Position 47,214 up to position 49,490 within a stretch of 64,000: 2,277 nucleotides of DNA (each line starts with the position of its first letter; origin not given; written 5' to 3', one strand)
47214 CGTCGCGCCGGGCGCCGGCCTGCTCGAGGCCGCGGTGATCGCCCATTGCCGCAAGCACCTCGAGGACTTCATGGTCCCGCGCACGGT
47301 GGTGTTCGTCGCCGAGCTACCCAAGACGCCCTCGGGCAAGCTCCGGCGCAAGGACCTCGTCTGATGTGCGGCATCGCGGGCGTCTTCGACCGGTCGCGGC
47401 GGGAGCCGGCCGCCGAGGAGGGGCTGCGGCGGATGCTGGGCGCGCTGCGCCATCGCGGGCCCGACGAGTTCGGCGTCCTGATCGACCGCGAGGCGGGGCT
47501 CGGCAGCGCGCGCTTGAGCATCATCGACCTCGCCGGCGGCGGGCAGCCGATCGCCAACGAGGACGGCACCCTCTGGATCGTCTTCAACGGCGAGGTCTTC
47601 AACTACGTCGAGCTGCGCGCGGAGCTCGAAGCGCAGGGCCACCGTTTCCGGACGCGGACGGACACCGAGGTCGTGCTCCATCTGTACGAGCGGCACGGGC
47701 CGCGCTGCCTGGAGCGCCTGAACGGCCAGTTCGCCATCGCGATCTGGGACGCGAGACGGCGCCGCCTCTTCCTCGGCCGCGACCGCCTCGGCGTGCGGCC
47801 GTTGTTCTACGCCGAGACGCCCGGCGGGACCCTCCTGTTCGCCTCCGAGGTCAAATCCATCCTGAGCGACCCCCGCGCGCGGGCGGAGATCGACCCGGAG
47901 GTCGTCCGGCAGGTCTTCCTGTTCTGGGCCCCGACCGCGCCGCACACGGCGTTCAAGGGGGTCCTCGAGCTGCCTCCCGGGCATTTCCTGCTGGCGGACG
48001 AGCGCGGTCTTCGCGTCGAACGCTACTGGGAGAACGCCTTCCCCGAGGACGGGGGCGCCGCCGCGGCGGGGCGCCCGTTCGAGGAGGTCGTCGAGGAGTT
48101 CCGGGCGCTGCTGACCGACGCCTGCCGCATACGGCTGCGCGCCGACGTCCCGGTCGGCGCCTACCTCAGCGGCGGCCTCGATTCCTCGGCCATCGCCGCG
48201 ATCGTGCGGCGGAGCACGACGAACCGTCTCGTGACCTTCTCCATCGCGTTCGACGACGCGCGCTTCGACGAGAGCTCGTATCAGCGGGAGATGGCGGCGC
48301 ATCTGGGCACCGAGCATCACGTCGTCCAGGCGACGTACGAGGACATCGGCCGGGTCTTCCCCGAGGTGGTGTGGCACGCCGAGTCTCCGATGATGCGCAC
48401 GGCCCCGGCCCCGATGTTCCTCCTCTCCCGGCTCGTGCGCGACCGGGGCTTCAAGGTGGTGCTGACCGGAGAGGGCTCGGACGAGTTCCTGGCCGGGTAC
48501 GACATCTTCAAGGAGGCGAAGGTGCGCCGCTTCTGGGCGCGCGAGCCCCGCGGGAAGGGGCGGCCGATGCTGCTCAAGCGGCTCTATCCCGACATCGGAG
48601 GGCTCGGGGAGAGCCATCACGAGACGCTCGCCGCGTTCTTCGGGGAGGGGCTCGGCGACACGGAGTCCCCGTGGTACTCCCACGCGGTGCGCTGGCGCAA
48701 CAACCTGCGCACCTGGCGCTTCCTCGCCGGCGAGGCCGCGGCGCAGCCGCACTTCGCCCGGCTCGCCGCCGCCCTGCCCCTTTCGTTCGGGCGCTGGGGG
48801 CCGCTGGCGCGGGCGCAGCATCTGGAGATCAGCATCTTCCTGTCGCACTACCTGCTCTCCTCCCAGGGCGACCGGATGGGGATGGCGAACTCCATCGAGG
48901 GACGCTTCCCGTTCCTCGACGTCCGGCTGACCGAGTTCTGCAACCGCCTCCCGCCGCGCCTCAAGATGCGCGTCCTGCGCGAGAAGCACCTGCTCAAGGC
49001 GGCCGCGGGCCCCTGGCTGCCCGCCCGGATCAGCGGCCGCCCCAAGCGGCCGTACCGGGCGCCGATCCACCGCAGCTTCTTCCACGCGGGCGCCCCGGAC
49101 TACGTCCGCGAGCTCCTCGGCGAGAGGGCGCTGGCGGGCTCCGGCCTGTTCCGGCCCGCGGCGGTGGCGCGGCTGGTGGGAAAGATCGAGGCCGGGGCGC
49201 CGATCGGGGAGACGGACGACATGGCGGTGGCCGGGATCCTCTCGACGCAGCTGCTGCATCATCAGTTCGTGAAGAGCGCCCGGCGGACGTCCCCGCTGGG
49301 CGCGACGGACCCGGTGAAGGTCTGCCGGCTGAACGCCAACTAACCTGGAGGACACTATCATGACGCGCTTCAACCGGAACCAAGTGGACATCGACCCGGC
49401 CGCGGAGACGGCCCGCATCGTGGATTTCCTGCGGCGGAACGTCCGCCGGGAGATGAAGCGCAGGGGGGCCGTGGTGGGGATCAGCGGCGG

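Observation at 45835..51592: Tight five-gene operon (acyl-AMP ligase, AsnB-like amidotransferase, NadE-like amidoligase, ACP, LpxD-like N-acyltransferase): candidate pathway for an N-acylated, amidated lipid or small molecule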

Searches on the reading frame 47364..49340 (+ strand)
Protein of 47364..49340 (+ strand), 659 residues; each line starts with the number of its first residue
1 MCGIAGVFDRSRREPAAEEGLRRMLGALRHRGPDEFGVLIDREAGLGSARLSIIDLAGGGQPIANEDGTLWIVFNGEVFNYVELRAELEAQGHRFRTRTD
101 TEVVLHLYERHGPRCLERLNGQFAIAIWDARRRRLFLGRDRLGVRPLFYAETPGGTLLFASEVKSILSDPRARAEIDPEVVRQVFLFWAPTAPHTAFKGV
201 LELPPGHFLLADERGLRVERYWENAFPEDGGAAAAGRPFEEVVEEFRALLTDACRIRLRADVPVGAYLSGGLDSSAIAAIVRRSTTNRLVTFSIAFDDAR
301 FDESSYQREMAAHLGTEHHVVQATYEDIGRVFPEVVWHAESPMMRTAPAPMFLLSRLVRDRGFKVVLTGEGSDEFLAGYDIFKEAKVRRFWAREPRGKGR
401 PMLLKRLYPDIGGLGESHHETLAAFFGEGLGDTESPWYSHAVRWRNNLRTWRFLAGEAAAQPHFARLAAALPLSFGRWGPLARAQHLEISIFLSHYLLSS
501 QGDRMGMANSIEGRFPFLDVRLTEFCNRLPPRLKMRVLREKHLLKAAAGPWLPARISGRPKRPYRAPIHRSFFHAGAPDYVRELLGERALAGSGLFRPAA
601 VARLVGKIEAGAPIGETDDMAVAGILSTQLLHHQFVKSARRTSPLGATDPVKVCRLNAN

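Call 5: search_protein_families(library=ncbifam, proteins=[window:47364-49340:+], max_evalue=0.001)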
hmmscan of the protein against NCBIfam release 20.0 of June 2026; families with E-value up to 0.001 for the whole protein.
window:47364-49340:+ (659 aa): 9 families
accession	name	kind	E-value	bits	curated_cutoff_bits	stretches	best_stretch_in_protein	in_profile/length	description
TIGR01536.1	asn_synth_AEB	equivalog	1.2e-153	512.9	267.1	1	2-564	1-517/517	asparagine synthase (glutamine-hydrolyzing)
TIGR03108.1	eps_aminotran_1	hypoth_equivalog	1.9e-126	423.3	816.9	1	1-608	1-604/628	XrtA/PEP-CTERM system amidotransferase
NF006949.0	PRK09431.1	equivalog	7.1e-101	338.4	499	3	1-168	1-167/554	asparagine synthase B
TIGR03104.1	trio_amidotrans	equivalog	7.5e-101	338.2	570.1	2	1-382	1-383/589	N-acetylglutaminylglutamine amidotransferase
NF033535.1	lass_lactam_cya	exception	1.7e-75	254.9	525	2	1-392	1-393/668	lasso peptide isopeptide bond-forming cyclase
NF033561.1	macrolact_Ik_Al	subfamily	1.3e-19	70.3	300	1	121-377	81-332/561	albusnodin/ikarugamycin family macrolactam cyclase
NF001484.0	PRK00331.1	subfamily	2e-13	49.6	381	1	62-169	87-201/601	isomerizing glutamine--fructose-6-phosphate transaminase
TIGR01135.1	glmS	equivalog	4.9e-11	41.8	418.05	1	62-167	86-198/607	glutamine--fructose-6-phosphate transaminase (isomerizing)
TIGR01134.1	purF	equivalog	6.9e-11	42.1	350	1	61-164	85-197/432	amidophosphoribosyltransferase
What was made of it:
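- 47364..49343 (+): G2: AsnB-type glutamine-dependent amidotransferase (659 aa, MCG start). TIGR01536 above its cut-off; TIGR03108 (the WbpS family) at 423 bits, below its 817 cut-off (call 5).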

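Call 6: search_protein_families(library=pfam, proteins=[window:47364-49340:+], max_evalue=0.001)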
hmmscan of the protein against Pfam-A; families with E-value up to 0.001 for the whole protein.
window:47364-49340:+ (659 aa): 3 families
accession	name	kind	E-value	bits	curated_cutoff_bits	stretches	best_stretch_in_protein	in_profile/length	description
PF00733.27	Asn_synthase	-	2.4e-90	304.2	21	1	245-626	1-347/354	Asparagine synthase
PF13537.11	GATase_7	-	2.8e-47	160.2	25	1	49-167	2-122/123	Glutamine amidotransferase domain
PF13522.11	GATase_6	-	8.7e-43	145.9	27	1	33-162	1-130/130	Glutamine amidotransferase domain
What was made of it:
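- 47364..49343 (+): GATase_7 plus Asn_synthase domains (call 6).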

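Call 45: search_solved_structures(query=window:47364-49340:+, show_alignments=1, max_evalue=1e-10)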
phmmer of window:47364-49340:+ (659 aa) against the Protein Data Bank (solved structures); distinct sequences matched with E-value up to 1e-10: 6.
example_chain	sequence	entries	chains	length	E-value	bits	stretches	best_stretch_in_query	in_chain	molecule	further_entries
7ylz_A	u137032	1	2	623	3e-75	256.8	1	1-392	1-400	hydroxyamidotransferase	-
1ct9_A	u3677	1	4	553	3.1e-56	194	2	4-169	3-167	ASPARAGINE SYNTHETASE B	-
6gq3_A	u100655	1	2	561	8.9e-45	156.1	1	27-386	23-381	Asparagine synthetase [glutamine-hydrolyzing]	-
8sue_A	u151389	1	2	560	1.2e-44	155.7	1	28-386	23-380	Asparagine synthetase [glutamine-hydrolyzing]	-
9b6c_A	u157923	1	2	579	1.8e-43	151.8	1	28-386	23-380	Asparagine synthetase [glutamine-hydrolyzing]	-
1jgt_A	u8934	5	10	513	7.8e-13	50.5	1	72-378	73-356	BETA-LACTAM SYNTHETASE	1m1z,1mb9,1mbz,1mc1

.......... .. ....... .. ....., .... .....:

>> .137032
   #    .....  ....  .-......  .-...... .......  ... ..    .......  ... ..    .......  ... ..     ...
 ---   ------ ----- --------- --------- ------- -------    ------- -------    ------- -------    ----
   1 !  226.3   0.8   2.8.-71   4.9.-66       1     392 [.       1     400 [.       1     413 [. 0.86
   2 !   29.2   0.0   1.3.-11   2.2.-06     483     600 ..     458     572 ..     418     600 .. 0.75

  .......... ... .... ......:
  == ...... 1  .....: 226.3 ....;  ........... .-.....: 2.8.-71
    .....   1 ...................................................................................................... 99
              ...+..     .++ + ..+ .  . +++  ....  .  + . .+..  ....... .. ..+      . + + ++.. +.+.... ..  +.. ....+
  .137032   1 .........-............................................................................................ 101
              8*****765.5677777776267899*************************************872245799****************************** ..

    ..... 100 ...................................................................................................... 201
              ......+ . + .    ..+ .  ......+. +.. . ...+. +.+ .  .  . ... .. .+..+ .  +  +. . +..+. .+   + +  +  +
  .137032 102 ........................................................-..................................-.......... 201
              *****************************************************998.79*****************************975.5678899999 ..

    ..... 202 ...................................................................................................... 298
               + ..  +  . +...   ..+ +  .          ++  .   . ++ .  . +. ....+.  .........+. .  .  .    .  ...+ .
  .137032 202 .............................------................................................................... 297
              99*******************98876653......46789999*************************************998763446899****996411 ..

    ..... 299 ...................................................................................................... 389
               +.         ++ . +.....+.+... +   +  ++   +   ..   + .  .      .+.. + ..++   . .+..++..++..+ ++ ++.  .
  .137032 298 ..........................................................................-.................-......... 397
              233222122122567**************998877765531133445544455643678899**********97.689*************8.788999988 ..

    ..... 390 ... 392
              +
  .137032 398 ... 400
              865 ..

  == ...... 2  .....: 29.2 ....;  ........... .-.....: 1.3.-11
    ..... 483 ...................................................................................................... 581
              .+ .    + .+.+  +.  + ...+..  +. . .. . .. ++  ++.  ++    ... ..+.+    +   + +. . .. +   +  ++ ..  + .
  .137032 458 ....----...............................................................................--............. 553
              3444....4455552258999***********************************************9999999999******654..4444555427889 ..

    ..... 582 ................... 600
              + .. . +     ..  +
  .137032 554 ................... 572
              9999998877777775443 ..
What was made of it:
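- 47364..49343 (+): Best PDB hit is 7YLZ, a hydroxyamidotransferase (call 45).
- The best PDB hit for G2 is a hydroxamate-forming tailoring enzyme of a polyketide pathway (call 45).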
